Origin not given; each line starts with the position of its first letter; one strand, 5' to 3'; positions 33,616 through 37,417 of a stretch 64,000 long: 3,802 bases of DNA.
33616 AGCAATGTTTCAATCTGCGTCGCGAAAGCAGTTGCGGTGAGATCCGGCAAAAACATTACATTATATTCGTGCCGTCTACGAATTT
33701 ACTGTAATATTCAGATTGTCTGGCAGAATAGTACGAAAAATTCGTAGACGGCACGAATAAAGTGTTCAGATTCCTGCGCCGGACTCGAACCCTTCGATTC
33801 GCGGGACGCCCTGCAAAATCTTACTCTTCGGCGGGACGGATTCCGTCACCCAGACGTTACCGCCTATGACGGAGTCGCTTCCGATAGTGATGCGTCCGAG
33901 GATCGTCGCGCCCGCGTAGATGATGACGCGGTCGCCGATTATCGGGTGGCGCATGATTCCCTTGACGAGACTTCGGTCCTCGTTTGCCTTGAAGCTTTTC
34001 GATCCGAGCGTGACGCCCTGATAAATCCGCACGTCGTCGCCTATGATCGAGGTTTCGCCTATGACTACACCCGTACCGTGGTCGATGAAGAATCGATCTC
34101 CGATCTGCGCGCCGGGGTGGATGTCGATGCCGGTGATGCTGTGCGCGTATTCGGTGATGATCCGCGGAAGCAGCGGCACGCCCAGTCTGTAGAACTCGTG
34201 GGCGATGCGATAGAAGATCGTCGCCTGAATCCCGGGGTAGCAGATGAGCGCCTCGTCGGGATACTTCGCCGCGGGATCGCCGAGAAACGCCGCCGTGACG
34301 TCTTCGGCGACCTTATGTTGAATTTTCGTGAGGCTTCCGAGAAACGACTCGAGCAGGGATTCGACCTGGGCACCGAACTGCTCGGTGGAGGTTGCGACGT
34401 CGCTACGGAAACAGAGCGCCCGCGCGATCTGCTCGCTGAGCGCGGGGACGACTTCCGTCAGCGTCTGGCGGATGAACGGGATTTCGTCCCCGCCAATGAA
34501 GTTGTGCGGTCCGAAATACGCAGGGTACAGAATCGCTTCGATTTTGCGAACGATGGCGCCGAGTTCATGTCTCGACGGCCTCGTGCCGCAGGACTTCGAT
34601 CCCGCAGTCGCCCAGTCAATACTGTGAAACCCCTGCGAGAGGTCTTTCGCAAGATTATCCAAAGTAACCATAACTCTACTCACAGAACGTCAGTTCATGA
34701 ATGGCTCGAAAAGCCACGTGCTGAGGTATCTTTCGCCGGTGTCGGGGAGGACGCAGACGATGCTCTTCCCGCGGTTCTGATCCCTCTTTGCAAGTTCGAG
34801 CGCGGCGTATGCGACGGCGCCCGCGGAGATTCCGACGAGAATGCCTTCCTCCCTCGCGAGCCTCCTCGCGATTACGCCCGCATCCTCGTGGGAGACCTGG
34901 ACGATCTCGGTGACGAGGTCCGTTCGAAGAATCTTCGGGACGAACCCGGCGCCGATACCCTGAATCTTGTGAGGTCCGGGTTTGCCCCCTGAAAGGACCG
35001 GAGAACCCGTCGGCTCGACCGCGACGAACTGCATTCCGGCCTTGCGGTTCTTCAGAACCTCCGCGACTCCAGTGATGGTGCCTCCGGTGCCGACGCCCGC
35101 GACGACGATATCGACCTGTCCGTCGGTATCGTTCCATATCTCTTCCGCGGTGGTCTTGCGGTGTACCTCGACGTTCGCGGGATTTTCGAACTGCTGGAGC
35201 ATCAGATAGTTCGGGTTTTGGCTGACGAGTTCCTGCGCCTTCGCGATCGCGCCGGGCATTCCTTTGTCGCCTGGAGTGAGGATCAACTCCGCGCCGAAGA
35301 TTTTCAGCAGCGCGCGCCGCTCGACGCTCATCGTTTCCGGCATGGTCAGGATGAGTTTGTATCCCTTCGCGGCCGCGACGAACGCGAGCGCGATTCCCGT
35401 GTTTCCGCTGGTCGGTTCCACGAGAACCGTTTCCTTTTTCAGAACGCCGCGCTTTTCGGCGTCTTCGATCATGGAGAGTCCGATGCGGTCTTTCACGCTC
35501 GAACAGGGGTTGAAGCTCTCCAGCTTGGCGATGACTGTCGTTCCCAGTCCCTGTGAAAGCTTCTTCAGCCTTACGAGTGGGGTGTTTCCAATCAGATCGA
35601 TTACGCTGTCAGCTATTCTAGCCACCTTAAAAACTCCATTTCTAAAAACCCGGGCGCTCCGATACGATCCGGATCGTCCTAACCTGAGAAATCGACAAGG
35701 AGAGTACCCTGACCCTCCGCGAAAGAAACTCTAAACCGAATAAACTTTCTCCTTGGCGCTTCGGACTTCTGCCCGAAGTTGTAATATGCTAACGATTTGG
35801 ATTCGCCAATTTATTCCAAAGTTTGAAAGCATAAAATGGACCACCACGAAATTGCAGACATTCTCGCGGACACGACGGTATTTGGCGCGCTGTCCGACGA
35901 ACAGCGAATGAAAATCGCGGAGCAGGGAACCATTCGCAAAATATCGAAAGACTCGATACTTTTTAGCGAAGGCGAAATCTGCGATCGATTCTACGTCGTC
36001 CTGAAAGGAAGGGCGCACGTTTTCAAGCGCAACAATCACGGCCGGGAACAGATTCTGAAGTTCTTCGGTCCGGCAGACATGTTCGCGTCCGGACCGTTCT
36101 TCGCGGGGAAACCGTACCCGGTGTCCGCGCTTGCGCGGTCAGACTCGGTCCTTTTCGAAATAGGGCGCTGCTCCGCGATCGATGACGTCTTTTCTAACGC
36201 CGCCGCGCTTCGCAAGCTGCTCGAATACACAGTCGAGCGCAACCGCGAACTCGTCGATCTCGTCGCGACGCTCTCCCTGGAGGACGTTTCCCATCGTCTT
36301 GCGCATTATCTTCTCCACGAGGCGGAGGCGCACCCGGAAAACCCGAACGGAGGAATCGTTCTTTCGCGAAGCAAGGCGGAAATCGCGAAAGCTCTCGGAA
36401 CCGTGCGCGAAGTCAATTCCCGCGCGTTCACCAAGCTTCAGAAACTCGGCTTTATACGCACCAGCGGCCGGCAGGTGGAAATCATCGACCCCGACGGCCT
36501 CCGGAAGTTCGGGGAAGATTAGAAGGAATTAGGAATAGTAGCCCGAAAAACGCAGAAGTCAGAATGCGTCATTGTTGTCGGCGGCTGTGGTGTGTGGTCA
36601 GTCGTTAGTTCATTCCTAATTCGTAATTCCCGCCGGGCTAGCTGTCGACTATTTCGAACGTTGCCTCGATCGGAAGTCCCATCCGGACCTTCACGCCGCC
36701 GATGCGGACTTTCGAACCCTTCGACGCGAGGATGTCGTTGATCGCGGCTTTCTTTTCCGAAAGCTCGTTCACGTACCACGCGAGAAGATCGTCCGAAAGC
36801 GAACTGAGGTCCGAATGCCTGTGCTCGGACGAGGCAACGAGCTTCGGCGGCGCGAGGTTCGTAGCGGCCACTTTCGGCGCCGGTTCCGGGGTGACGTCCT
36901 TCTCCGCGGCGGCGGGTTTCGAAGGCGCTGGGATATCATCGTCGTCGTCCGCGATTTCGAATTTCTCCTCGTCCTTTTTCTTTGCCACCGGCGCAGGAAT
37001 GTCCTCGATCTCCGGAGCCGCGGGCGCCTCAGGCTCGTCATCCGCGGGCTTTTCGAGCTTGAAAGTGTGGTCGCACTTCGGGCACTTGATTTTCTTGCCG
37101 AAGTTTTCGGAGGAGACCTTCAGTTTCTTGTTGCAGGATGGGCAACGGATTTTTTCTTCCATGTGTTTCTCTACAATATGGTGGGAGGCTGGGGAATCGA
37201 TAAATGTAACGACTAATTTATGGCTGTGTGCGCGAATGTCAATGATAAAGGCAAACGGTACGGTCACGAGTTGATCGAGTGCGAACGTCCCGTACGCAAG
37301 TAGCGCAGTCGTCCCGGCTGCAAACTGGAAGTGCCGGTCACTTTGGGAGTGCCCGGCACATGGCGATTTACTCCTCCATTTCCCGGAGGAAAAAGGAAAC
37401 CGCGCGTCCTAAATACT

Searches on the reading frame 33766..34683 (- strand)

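Call 18: search_protein_families(library=pfam, proteins=[window:33766-34683:-], max_evalue=0.001)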
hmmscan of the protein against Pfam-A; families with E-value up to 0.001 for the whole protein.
window:33766-34683:- (305 aa): 1 family
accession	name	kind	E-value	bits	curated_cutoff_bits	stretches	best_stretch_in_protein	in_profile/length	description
PF00132.30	Hexapep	-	5.9e-12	45.2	27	2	246-280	1-35/36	Bacterial transferase hexapeptide (six repeats)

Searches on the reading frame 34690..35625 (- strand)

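Call 18: search_protein_families(library=pfam, proteins=[window:34690-35625:-], max_evalue=0.001)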
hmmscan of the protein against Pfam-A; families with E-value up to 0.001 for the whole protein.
window:34690-35625:- (311 aa): 1 family
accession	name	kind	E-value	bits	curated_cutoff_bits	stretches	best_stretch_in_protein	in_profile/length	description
PF00291.31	PALP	-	4.7e-79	266.2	35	1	10-295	3-295/295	Pyridoxal-phosphate dependent enzyme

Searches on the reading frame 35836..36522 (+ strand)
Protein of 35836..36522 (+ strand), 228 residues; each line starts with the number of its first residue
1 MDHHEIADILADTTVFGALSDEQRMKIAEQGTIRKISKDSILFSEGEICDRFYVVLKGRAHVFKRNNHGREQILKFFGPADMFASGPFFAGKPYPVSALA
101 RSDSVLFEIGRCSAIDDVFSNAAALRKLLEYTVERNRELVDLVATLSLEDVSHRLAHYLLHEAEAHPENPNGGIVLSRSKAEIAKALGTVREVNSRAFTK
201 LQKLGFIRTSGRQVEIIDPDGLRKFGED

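Call 18: search_protein_families(library=pfam, proteins=[window:35836-36522:+], max_evalue=0.001)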
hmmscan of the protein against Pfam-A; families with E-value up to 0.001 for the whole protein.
window:35836-36522:+ (228 aa): 3 families
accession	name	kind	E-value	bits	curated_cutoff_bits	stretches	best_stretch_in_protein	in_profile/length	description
PF00027.35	cNMP_binding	-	1.5e-19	70.2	27.5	1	34-111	2-79/89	Cyclic nucleotide-binding domain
PF13545.12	HTH_Crp_2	-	7.8e-16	58.2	27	1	154-224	2-69/70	Crp-like helix-turn-helix domain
PF00325.26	Crp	-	0.0002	21.5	21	1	179-207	4-32/32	Bacterial regulatory proteins, crp family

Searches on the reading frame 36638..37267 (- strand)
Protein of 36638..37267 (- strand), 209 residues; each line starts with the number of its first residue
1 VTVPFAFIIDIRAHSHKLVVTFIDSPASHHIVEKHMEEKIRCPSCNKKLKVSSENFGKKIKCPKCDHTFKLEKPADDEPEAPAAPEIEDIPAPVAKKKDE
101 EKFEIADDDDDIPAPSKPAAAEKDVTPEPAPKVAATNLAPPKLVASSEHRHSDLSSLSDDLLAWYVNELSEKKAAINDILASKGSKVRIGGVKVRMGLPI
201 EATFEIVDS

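Call 18: search_protein_families(library=pfam, proteins=[window:36638-37267:-], max_evalue=0.001)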
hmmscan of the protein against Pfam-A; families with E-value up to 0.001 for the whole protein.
window:36638-37267:- (209 aa): 3 families
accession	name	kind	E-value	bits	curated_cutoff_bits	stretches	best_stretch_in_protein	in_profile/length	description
PF13717.11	Zn_ribbon_4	-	8.5e-06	26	30.3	1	39-70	2-36/36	zinc-ribbon domain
PF13719.11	Zn_ribbon_5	-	1.8e-05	24.8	29.3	1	40-69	3-35/37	zinc-ribbon domain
PF23454.1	Zn_ribbon_Brz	-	0.00079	20.4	27.9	0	59-82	5-28/58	Transcriptional regulator Brz zinc beta ribbon domain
